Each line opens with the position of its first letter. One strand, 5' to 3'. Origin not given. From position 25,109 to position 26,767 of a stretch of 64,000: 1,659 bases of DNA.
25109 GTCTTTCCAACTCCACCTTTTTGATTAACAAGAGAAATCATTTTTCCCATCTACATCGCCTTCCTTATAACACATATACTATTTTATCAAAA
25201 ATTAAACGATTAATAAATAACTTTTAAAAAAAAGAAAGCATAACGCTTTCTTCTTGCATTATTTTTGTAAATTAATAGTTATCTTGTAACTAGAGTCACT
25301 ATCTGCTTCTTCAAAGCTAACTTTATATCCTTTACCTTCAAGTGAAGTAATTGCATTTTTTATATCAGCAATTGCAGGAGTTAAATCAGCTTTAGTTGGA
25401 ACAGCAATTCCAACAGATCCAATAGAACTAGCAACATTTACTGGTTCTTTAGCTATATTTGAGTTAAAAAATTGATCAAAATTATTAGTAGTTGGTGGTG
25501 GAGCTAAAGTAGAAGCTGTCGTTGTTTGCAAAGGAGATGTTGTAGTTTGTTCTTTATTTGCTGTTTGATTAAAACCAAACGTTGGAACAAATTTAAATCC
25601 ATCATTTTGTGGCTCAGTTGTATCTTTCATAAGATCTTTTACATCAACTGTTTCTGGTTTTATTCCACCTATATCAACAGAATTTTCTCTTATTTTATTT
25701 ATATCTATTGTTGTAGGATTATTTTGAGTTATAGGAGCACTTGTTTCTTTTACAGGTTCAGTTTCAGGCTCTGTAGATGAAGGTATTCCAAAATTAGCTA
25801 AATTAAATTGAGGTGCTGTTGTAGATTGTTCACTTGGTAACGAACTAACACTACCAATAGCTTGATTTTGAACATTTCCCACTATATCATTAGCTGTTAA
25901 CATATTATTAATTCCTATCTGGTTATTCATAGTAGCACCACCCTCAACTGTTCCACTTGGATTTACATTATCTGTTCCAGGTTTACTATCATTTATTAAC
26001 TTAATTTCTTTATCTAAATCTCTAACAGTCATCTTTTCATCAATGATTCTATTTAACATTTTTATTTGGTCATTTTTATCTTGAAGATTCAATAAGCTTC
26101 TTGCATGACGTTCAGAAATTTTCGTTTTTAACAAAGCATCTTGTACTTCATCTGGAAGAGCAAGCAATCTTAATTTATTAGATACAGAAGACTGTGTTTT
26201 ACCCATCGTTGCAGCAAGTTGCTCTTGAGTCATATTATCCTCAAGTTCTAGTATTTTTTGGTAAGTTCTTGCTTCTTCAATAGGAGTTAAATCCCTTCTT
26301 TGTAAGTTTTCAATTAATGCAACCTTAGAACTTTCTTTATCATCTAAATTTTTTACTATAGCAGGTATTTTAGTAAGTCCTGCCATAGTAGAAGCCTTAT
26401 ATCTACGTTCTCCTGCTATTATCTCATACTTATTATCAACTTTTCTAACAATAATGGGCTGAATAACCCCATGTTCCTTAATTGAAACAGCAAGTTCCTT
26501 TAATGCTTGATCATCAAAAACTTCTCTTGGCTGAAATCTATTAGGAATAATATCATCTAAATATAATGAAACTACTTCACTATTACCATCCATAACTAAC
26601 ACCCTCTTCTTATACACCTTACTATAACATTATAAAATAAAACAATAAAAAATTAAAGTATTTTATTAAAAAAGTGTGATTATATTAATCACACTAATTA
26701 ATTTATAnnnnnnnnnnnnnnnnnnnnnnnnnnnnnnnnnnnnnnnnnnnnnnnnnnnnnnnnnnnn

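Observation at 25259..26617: Noc paralog with a roughly 220-residue low-complexity C-terminal extension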

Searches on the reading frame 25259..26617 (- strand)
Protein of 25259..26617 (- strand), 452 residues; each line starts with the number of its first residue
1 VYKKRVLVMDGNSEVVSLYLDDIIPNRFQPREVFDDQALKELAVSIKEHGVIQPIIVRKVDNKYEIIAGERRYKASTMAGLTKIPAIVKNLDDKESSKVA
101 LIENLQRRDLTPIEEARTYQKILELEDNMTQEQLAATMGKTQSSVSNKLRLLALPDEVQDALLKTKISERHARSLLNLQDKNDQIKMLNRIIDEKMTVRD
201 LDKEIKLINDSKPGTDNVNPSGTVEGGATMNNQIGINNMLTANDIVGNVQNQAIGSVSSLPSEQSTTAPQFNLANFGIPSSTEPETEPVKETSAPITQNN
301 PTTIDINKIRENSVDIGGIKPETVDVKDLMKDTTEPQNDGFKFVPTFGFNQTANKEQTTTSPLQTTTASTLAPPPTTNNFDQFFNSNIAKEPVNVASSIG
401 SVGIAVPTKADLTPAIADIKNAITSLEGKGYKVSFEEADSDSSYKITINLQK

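Call 3: search_protein_families(library=pfam, proteins=[window:25259-26617:-], max_evalue=0.01)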
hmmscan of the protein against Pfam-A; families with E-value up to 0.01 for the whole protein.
window:25259-26617:- (452 aa): 4 families
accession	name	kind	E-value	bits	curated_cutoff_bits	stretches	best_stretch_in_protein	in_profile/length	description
PF02195.25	ParB_N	-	1.6e-35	121.4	26.3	1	15-106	3-95/95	ParB N-terminal domain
PF17762.8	HTH_ParB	-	1.1e-31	109.4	22.6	1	109-208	2-100/102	ParB HTH domain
PF08535.16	KorB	-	0.00023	21.5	22.3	1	126-181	1-54/89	KorB domain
PF01381.28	HTH_3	-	0.0078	16.7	23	0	124-147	6-28/55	Helix-turn-helix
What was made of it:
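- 25994..26293 (-): ParB helix-turn-helix DNA-binding domain (residues 101-200). It carries the Noc-type specificity residues Q, K, (A), R. Pfam PF17762, E 1.1e-31 (call 3).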

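Call 4: search_protein_families(library=ncbifam, proteins=[window:25259-26617:-], max_evalue=0.01)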
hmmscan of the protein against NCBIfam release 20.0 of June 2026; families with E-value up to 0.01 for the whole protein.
window:25259-26617:- (452 aa): 8 families
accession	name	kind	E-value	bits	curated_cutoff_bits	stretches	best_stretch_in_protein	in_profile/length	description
TIGR04285.1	nucleoid_noc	exception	9.4e-86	287.3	315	1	14-215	1-201/255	nucleoid occlusion protein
TIGR00180.1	parB_part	domain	2.1e-55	187.4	58.45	1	14-192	4-186/186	ParB/RepB/Spo0J family partition protein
TIGR03734.1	PRTRC_parB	hypoth_equivalog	2.4e-40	138.6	278.6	1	29-207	7-188/555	PRTRC system ParB family protein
TIGR03454.1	partition_RepB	equivalog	6.4e-19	68.5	201.5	1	13-158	62-208/325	plasmid partitioning protein RepB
NF010406.0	PRK13832.1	subfamily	1.4e-15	56.9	640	1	35-154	25-146/578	plasmid partitioning protein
NF010440.0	PRK13866.1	equivalog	3.4e-09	36.3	522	1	36-124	87-176/336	plasmid partitioning protein RepB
NF053625.1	SerKinSerKArch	equivalog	0.00027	20.2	380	1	27-93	23-92/244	ADP-dependent L-serine kinase SerK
NF010252.0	PRK13698.1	equivalog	0.002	17.1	274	1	32-137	82-185/323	ParB/RepB/Spo0J family plasmid partition protein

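Call 10: find_homologous_proteins(query=window:25259-26593:-, max_evalue=0.00001)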
Query window:25259-26593:- (444 aa): 7998 proteins with E <= 0.00001 among 8000 candidates; the best 120 are listed.
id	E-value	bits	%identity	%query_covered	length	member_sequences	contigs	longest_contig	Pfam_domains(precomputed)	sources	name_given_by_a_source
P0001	5.0e-280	946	100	100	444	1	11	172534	PF17762.9,PF02195.27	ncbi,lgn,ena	-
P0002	2.3e-279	944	100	100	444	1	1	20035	PF17762.9,PF02195.27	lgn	-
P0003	7.8e-278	939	99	100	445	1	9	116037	PF17762.9,PF02195.27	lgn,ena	-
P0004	4.4e-276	933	99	100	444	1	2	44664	PF17762.9,PF02195.27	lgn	-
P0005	2.6e-275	931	98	100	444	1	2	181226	PF17762.9,PF02195.27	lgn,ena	-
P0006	1.2e-274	929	98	100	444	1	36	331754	PF17762.9,PF02195.27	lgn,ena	-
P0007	4.9e-274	927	98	100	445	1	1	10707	PF17762.9,PF02195.27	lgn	-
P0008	1.9e-271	918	97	100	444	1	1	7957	PF17762.9,PF02195.27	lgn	-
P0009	1.0e-247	840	90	100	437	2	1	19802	PF17762.9,PF02195.27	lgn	-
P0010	9.6e-247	837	89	100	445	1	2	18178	PF17762.9,PF02195.27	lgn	-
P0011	4.1e-221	752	82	100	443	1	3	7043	PF17762.9,PF02195.27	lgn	-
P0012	6.8e-214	729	81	100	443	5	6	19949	PF17762.9,PF02195.27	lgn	-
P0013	4.6e-144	499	62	100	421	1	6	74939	PF17762.9,PF02195.27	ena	-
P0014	1.5e-142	494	62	100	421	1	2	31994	PF17762.9,PF02195.27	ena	-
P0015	1.7e-141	490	59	100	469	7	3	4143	PF17762.9,PF02195.27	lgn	-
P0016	1.8e-141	490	59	100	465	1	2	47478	PF17762.9,PF02195.27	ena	-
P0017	5.3e-141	489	60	100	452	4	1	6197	PF17762.9,PF02195.27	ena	-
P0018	5.3e-139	482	58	100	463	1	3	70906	PF17762.9,PF02195.27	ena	-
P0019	1.0e-138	481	59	100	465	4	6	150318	PF17762.9,PF02195.27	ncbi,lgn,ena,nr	ncbi:MAG: ParB/RepB/Spo0J family partition protein [Bacilli bacterium]|nr:ParB/RepB/Spo0J family par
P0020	1.2e-137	478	60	100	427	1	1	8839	PF17762.9,PF08535.16,PF02195.27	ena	-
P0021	1.2e-137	477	60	100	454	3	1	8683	PF17762.9,PF02195.27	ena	-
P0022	2.7e-137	476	62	100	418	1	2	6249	PF17762.9,PF02195.27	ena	-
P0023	3.1e-137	476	60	100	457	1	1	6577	PF17762.9,PF02195.27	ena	-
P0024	5.5e-137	475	56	100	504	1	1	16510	PF17762.9,PF02195.27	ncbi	-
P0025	1.7e-136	474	58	100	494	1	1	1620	PF17762.9,PF02195.27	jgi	jgi:ParB family chromosome partitioning protein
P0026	2.5e-136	473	61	100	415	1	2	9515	PF17762.9,PF02195.27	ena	-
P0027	9.7e-135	468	59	100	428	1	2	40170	PF17762.9,PF08535.16,PF02195.27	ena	-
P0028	1.3e-133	464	56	99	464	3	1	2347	PF17762.9,PF02195.27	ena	-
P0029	3.4e-132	460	57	100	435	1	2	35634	PF17762.9,PF02195.27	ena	-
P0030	1.1e-131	458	59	100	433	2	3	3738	PF17762.9,PF02195.27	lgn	-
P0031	2.8e-131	457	58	100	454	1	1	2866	PF17762.9,PF02195.27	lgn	-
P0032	2.9e-131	456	55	100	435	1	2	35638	PF17762.9,PF02195.27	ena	-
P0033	6.8e-131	455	56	100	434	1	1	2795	PF17762.9,PF02195.27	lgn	-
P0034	1.3e-130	454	59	100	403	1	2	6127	PF17762.9,PF02195.27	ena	-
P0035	1.3e-130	454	59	100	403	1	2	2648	PF17762.9,PF02195.27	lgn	-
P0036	1.5e-130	454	55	100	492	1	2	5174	PF17762.9,PF02195.27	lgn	-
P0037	1.7e-130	454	56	100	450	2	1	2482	PF17762.9,PF02195.27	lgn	-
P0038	1.8e-130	454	59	100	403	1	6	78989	PF17762.9,PF02195.27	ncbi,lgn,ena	-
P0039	1.9e-130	454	86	48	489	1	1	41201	PF17762.9,PF02195.27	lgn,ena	-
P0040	2.3e-130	454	56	100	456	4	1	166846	PF17762.9,PF02195.27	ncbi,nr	ncbi:MAG: ParB/RepB/Spo0J family partition protein [Bacilli bacterium]|nr:ParB/RepB/Spo0J family par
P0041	2.7e-130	453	59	100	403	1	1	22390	PF17762.9,PF02195.27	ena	-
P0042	2.8e-130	453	60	100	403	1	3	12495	PF17762.9,PF02195.27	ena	-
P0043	1.1e-129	451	57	100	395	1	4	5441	PF17762.9,PF02195.27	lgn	-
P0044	1.2e-129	451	54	99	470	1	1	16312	PF17762.9,PF02195.27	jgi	-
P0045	2.2e-129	450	55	99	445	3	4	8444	PF17762.9,PF02195.27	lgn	-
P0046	2.3e-129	450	87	47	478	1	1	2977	PF17762.9,PF02195.27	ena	-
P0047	2.6e-129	450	66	76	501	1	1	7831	PF17762.9,PF08535.16,PF02195.27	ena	-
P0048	3.4e-129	450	66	76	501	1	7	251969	PF17762.9,PF08535.16,PF02195.27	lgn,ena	-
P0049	3.6e-129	450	66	76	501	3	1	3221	PF17762.9,PF08535.16,PF02195.27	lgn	-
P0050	3.7e-129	450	66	76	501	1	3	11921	PF17762.9,PF08535.16,PF02195.27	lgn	-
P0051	4.0e-129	449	66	79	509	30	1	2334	PF17762.9,PF02195.27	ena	-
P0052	4.2e-129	449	66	76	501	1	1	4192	PF17762.9,PF08535.16,PF02195.27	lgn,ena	-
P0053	4.3e-129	449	66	76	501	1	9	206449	PF17762.9,PF08535.16,PF02195.27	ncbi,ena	-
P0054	4.4e-129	449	57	100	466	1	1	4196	PF17762.9,PF08535.16,PF02195.27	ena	-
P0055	4.6e-129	449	66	76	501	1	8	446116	PF17762.9,PF08535.16,PF02195.27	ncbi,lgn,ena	-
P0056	6.3e-129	449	67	76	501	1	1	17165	PF17762.9,PF08535.16,PF02195.27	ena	-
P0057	6.8e-129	449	66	76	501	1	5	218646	PF17762.9,PF08535.16,PF02195.27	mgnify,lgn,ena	mgnify:FL=1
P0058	7.1e-129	449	66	76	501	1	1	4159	PF17762.9,PF08535.16,PF02195.27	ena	-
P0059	8.1e-129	448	56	100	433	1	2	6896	PF17762.9,PF02195.27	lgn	-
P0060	9.0e-129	448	66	76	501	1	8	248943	PF17762.9,PF08535.16,PF02195.27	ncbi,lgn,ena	-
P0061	1.3e-128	448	66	76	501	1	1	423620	PF17762.9,PF02195.27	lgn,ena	-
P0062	1.9e-128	447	66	76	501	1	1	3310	PF17762.9,PF08535.16,PF02195.27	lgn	-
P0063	2.2e-128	447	66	76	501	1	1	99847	PF17762.9,PF02195.27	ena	-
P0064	3.4e-128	446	66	77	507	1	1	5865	PF17762.9,PF02195.27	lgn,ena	-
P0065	6.5e-128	445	58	100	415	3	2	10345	PF17762.9,PF02195.27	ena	-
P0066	7.1e-128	445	65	76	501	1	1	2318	PF17762.9,PF08535.16,PF02195.27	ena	-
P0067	1.3e-127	445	65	76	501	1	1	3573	PF17762.9,PF02195.27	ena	-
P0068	1.4e-127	444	59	89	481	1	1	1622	PF17762.9,PF02195.27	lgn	-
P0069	1.7e-127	444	66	76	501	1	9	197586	PF17762.9,PF02195.27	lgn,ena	-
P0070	2.1e-127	444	66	76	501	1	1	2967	PF17762.9,PF02195.27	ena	-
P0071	2.6e-127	443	66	76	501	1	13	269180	PF17762.9,PF02195.27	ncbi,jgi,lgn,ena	-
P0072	3.3e-127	443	66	76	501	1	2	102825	PF17762.9,PF02195.27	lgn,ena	-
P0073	3.9e-127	443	56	100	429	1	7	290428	PF17762.9,PF02195.27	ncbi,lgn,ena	-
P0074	4.1e-127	443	66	76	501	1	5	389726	PF17762.9,PF02195.27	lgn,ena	-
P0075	4.9e-127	443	65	76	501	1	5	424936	PF17762.9,PF02195.27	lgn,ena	-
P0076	5.6e-127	442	66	76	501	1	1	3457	PF17762.9,PF02195.27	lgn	-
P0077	5.6e-127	442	66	76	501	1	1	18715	PF17762.9,PF02195.27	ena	-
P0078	6.3e-127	442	66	76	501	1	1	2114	PF17762.9,PF02195.27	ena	-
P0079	6.6e-127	442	66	76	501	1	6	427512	PF17762.9,PF02195.27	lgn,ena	-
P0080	6.8e-127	442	55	100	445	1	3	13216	PF17762.9,PF02195.27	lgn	-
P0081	8.1e-127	442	66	76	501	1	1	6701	PF17762.9,PF02195.27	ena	-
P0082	8.5e-127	442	66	76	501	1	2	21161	PF17762.9,PF02195.27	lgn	-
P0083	8.7e-127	442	66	76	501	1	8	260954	PF17762.9,PF02195.27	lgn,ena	-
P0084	9.0e-127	442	66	76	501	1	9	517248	PF17762.9,PF02195.27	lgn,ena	-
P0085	9.4e-127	442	66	76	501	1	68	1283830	PF17762.9,PF02195.27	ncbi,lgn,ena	-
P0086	9.6e-127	442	66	76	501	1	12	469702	PF17762.9,PF02195.27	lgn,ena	-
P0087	1.0e-126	442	66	76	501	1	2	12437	PF17762.9,PF02195.27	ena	-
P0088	1.0e-126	442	55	100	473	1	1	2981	PF17762.9,PF02195.27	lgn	-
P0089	1.2e-126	441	66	76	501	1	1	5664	PF17762.9,PF02195.27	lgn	-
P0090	1.4e-126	441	66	76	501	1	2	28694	PF17762.9,PF02195.27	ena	-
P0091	1.5e-126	441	54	99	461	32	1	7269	PF17762.9,PF02195.27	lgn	-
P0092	1.6e-126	441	66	76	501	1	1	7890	PF17762.9,PF02195.27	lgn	-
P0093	1.6e-126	441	66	76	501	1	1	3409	PF17762.9,PF02195.27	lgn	-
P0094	1.6e-126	441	66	76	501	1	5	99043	PF17762.9,PF02195.27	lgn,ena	-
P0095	2.1e-126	441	65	76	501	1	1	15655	PF17762.9,PF02195.27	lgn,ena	-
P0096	2.4e-126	440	65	77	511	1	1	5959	PF17762.9,PF02195.27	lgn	-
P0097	2.9e-126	440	66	76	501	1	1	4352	PF17762.9,PF02195.27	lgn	-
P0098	3.8e-126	440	66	76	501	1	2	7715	PF17762.9,PF02195.27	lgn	-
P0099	4.4e-126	439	66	75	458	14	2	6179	PF17762.9,PF02195.27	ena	-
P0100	6.7e-126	439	58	100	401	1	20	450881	PF17762.9,PF02195.27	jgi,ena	-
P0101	9.4e-126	438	57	100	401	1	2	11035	PF17762.9,PF02195.27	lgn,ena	-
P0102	9.5e-126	438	55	100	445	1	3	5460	PF17762.9,PF02195.27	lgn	-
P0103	1.3e-125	438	66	76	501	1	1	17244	PF17762.9,PF02195.27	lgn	-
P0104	1.9e-125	437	57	100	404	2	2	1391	PF17762.9,PF02195.27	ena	-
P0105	1.9e-125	437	58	88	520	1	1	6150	PF17762.9,PF02195.27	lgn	-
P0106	2.2e-125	437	55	100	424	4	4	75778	PF17762.9,PF02195.27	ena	-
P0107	4.5e-124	433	60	85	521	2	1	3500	PF17762.9,PF02195.27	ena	-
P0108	4.7e-124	433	63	75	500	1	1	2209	PF17762.9,PF08535.16,PF02195.27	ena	-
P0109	4.7e-124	433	66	76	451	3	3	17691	PF17762.9,PF02195.27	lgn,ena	-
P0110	6.0e-124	432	57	100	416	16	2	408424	PF17762.9,PF02195.27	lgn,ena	-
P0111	8.4e-124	432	54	100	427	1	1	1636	PF17762.9,PF02195.27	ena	-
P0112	1.0e-123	432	54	100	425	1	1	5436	PF17762.9,PF02195.27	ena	-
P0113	1.4e-123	431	57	100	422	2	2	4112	PF17762.9,PF02195.27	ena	-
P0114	1.5e-123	431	56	100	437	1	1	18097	PF17762.9,PF02195.27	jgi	-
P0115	2.9e-123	430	55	100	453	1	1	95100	PF17762.9,PF02195.27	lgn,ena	-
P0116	3.4e-123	430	56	99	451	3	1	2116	PF17762.9,PF02195.27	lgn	-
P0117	1.1e-122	428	51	100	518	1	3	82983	PF17762.9,PF02195.27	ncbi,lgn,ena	-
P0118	1.2e-122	428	55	99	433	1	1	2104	PF17762.9,PF02195.27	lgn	-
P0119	3.3e-122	427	55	99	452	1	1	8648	PF17762.9,PF02195.27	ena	-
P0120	6.6e-122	426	55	99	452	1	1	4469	PF17762.9,PF02195.27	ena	-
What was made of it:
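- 25259..26593 (-): Coding sequence of the Noc-lineage protein. It encodes 444 aa from the ATG at 26593, with the stop codon at 25259-25261. The alternative GTG at 26617 would add only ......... Homologs cover it at 100% (call 10).
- Public records call these proteins generic ParB (call 10). Homologs of 395-521 aa, more than half of the 120 listed aligning over 99-100% of the query, were found (call 10).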
